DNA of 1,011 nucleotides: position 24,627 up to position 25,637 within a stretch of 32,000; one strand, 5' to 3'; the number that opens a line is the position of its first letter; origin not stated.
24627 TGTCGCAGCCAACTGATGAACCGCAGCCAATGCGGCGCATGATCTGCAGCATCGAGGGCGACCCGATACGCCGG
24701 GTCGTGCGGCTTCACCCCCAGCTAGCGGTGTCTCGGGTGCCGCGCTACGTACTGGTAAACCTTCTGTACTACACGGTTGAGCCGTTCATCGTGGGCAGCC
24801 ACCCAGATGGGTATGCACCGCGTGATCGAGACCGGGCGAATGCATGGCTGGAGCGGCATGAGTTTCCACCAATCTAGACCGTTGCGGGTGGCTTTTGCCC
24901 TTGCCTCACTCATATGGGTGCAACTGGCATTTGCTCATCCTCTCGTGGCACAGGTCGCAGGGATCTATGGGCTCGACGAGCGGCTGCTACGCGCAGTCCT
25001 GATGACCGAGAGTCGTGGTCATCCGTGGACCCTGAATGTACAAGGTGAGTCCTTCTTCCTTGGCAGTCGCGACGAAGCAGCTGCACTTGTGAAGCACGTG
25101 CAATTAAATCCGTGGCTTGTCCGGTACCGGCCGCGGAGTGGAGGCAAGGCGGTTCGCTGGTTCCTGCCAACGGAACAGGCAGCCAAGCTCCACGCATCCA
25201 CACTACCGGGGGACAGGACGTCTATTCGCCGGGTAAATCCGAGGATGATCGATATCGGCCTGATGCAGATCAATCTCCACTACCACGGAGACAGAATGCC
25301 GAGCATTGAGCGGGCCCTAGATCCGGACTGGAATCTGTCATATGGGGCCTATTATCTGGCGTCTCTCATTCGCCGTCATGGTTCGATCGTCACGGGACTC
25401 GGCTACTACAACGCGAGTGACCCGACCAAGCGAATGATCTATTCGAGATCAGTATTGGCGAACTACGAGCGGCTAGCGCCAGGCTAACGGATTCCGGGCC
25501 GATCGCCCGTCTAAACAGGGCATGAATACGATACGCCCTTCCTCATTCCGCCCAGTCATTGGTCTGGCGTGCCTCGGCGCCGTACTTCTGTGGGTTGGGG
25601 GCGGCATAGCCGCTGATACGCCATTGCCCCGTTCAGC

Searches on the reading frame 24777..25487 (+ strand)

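Call 22: search_protein_families(library=pfam, proteins=[window:24777-25487:+], max_evalue=0.001)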
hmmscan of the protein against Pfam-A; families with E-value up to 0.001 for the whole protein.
window:24777-25487:+ (236 aa): 1 family
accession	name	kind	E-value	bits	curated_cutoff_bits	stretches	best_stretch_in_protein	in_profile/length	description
PF01464.25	SLT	-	1.3e-08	34.8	21.3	1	158-214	36-97/117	Transglycosylase SLT domain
